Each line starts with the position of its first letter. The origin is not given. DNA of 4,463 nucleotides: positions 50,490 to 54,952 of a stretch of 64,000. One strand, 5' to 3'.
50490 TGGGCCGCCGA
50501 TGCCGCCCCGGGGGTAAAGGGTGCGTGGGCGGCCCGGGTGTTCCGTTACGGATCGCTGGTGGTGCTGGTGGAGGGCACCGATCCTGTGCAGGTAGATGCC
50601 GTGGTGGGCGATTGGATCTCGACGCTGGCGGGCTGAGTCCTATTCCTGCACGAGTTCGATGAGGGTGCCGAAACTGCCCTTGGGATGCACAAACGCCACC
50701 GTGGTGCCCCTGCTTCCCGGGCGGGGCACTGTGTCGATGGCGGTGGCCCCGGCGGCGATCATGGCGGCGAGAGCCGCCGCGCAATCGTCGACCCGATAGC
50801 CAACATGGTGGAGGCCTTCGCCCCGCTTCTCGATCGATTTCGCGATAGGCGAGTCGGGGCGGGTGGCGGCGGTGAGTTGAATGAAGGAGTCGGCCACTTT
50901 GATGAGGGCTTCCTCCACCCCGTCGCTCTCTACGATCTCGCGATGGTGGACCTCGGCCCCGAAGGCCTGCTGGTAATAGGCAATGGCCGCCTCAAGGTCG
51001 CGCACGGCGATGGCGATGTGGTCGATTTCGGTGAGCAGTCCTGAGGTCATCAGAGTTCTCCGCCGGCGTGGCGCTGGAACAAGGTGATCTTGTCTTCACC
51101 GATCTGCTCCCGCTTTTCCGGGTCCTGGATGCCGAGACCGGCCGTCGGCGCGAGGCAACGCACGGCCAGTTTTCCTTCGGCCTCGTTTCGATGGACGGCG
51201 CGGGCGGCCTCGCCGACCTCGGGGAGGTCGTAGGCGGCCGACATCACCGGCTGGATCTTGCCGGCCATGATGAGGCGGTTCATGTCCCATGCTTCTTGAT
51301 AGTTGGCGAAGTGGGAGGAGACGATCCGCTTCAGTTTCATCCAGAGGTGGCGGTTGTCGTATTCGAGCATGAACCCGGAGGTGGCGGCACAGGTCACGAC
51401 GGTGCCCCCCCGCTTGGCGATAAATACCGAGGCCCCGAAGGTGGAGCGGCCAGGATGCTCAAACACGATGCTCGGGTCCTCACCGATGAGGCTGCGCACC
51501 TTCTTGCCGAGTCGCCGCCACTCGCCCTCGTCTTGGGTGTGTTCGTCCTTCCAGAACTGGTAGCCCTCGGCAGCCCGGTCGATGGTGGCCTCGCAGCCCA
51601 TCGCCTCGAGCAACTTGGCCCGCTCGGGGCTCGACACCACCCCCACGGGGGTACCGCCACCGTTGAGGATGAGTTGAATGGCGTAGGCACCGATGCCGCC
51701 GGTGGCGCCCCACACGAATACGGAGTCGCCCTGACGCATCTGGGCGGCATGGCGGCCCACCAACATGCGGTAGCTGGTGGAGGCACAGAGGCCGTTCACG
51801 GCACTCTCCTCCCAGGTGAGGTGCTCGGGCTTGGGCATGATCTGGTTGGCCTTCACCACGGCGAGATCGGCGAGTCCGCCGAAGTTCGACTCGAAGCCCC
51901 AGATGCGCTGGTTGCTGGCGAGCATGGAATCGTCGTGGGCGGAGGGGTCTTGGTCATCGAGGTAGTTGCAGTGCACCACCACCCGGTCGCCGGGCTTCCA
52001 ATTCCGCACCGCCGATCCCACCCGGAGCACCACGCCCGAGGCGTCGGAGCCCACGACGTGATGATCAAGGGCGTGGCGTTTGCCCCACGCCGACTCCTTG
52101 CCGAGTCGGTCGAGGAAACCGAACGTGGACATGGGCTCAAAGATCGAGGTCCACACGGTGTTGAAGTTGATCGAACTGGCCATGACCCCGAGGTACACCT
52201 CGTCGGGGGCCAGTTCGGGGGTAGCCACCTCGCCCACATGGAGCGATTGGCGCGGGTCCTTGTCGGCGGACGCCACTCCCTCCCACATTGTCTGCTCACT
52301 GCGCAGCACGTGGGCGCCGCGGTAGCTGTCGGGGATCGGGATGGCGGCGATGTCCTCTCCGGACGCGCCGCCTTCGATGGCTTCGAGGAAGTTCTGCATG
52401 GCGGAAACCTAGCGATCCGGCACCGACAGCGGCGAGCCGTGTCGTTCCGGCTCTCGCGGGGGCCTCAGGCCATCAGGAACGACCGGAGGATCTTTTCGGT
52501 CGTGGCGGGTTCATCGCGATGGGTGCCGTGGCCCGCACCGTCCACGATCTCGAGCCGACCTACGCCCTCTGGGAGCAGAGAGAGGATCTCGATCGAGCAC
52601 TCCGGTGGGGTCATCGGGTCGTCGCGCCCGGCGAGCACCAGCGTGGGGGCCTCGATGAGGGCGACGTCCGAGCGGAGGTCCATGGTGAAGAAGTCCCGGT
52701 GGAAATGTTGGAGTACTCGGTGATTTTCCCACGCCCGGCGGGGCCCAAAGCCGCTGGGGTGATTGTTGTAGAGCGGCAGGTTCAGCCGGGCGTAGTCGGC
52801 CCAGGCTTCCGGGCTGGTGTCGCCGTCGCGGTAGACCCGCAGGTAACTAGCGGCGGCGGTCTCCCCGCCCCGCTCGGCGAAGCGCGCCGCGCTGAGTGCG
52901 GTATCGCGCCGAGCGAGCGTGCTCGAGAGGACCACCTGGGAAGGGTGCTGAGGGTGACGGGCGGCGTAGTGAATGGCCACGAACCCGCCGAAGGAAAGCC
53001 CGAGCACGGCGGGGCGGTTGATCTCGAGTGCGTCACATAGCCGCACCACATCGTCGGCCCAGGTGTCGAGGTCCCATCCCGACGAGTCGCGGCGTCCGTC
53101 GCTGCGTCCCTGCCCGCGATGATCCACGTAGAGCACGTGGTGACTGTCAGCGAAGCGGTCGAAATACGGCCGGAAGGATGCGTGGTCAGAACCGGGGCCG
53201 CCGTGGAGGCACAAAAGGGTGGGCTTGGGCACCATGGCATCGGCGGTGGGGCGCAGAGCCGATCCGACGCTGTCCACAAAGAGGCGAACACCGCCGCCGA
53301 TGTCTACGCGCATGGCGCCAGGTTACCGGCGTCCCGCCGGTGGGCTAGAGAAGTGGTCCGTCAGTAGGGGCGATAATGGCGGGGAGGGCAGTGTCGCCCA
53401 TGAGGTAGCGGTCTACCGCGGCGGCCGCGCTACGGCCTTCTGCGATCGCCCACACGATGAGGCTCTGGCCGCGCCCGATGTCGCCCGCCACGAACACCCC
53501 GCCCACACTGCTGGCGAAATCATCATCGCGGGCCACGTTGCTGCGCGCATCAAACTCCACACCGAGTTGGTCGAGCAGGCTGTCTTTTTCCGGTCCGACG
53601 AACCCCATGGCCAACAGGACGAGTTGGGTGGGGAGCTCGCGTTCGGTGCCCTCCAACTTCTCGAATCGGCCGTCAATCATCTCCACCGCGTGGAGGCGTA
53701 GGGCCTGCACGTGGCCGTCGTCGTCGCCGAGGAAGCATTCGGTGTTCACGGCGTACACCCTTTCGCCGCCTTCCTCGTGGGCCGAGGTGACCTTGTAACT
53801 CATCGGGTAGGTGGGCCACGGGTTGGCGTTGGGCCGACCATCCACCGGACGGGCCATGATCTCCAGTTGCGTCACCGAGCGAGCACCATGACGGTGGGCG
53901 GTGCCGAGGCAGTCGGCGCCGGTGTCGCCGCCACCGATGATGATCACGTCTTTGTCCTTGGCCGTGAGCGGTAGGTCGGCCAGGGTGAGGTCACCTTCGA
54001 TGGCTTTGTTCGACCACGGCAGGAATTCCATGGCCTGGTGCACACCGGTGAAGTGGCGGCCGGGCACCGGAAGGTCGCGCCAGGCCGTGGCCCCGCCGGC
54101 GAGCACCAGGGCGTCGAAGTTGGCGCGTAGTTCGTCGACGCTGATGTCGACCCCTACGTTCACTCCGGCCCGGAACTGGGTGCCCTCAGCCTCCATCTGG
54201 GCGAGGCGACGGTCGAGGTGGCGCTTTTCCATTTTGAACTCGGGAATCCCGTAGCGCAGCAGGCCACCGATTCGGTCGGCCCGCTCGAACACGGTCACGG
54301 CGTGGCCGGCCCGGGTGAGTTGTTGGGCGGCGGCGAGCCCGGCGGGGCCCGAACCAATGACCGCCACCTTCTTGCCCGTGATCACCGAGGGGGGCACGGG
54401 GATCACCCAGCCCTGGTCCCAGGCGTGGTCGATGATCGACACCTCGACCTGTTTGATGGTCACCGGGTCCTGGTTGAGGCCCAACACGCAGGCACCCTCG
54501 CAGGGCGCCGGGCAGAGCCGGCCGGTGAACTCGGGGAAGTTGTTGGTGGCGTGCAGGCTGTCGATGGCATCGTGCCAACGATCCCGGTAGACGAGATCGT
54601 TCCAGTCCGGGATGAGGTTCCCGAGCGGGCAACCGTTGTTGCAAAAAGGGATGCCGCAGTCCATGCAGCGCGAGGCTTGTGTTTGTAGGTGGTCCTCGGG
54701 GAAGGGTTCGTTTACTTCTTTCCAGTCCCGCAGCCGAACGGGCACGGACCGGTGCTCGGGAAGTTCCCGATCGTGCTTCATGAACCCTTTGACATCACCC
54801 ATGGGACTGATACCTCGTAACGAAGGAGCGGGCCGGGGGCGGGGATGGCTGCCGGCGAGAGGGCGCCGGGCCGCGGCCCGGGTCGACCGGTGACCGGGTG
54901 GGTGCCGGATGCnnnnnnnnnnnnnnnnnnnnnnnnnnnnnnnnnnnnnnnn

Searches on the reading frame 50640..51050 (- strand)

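Call 11: search_protein_families(library=pfam, proteins=[window:50640-51050:-], max_evalue=0.001)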
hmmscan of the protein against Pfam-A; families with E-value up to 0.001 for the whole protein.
window:50640-51050:- (136 aa): 4 families
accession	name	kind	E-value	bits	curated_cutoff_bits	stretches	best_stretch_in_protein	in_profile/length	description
PF13669.12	Glyoxalase_4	-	2.1e-22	79.9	27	1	10-120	1-109/109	Glyoxalase/Bleomycin resistance protein/Dioxygenase superfamily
PF00903.31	Glyoxalase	-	2.6e-15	57.3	20.6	1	9-133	2-121/121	Glyoxalase/Bleomycin resistance protein/Dioxygenase superfamily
PF13468.12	Glyoxalase_3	-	3.6e-11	43.8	25.1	1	9-111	1-109/176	Glyoxalase-like domain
PF18029.7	Glyoxalase_6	-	7.1e-09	36.7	23.6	1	12-119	2-94/106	Glyoxalase-like domain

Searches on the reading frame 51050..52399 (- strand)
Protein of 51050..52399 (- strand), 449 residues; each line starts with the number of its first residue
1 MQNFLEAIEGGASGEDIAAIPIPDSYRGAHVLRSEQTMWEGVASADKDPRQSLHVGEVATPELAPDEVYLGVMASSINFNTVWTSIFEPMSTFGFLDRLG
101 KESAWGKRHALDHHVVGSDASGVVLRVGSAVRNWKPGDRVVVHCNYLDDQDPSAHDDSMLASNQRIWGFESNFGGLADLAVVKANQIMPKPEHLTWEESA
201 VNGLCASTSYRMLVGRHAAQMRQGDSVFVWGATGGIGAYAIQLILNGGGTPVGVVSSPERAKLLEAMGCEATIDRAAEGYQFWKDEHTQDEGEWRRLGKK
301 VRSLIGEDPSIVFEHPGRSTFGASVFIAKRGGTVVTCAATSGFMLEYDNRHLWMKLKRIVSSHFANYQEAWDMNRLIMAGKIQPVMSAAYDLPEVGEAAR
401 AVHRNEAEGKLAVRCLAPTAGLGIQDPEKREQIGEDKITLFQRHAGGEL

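Call 11: search_protein_families(library=pfam, proteins=[window:51050-52399:-], max_evalue=0.001)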
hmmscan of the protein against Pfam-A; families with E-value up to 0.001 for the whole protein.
window:51050-52399:- (449 aa): 3 families
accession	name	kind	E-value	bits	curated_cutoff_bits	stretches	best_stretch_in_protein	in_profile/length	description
PF00107.32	ADH_zinc_N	-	1e-13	51.8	31.8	1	235-371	1-120/129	Zinc-binding dehydrogenase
PF08240.17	ADH_N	-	8e-13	49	23.5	1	65-192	2-104/104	Alcohol dehydrogenase GroES-like domain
PF13602.12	ADH_zinc_N_2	-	8e-07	30.5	27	1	309-413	24-134/134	Zinc-binding dehydrogenase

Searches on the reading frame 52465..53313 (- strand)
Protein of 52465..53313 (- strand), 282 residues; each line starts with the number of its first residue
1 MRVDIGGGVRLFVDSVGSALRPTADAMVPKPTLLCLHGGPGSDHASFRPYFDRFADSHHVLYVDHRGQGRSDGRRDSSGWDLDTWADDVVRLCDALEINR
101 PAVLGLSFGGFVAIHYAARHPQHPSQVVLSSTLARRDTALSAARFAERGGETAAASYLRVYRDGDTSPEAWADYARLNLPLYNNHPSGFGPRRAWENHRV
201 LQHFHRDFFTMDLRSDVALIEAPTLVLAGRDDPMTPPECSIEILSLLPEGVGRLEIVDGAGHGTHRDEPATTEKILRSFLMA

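Call 11: search_protein_families(library=pfam, proteins=[window:52465-53313:-], max_evalue=0.001)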
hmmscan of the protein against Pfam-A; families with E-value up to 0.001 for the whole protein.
window:52465-53313:- (282 aa): 5 families
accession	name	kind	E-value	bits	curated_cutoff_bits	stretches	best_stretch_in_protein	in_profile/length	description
PF00561.26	Abhydrolase_1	-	3.7e-27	96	25.8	1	31-268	1-244/245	alpha/beta hydrolase fold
PF12146.15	Hydrolase_4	-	2.2e-20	73.4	27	1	31-268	5-238/239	Serine aminopeptidase, S33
PF12697.13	Abhydrolase_6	-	3.3e-17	64.3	26.3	1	33-271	1-213/217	Alpha/beta hydrolase family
PF02129.25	Peptidase_S15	-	1.3e-05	25.5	23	1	58-242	52-242/262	X-Pro dipeptidyl-peptidase (S15 family)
PF08386.16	Abhydrolase_4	-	6.7e-05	23.4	21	1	221-280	34-91/103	TAP-like protein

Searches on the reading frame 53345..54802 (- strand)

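Call 11: search_protein_families(library=pfam, proteins=[window:53345-54802:-], max_evalue=0.001)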
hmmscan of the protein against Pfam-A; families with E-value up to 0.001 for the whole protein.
window:53345-54802:- (485 aa): 17 families
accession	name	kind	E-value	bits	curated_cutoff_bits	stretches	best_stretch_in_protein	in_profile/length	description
PF07992.20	Pyr_redox_2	-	2.8e-26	93.1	26.1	1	144-456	1-291/291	Pyridine nucleotide-disulphide oxidoreductase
PF14691.11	Fer4_20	-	2.3e-25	89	25.8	1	24-131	2-112/113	Dihydroprymidine dehydrogenase domain II, 4Fe-4S cluster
PF00070.33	Pyr_redox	-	5.6e-11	43.2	22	1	145-179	1-35/82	Pyridine nucleotide-disulphide oxidoreductase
PF13450.12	NAD_binding_8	-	9.9e-11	42.2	21.9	1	148-182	1-35/68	NAD(P)-binding Rossmann-like domain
PF01593.30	Amino_oxidase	-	2.6e-08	34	19.8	1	154-183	2-31/443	Flavin containing amine oxidoreductase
PF03486.20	HI0933_like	-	1.2e-07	31.9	50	1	145-179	2-36/244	HI0933-like protein Rossmann domain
PF12831.13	FAD_oxidored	-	5.3e-07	29.7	27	1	146-185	2-41/416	FAD dependent oxidoreductase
PF01266.30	DAO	-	1.6e-06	28.4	27.9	1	145-186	1-50/353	FAD dependent oxidoreductase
PF13738.12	Pyr_redox_3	-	3.9e-06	26.8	30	0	148-179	2-33/305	Pyridine nucleotide-disulphide oxidoreductase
PF01494.25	FAD_binding_3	-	4.2e-06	26.6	22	1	145-176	3-34/349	FAD binding domain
PF01965.30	DJ-1_PfpI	-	4.9e-05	23.7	26.6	0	197-240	29-73/165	DJ-1/PfpI family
PF00890.30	FAD_binding_2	-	4.9e-05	23.1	20.4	1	146-180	2-36/414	FAD binding domain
PF00743.25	FMO-like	-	4.9e-05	22.4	22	1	144-184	2-42/532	Flavin-binding monooxygenase-like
PF01262.27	AlaDh_PNT_C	-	6.6e-05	22.9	23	0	143-175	28-60/214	Alanine dehydrogenase/PNT, C-terminal domain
PF01946.23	Thi4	-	0.00012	21.9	26.2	0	145-182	19-57/235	Thi4 family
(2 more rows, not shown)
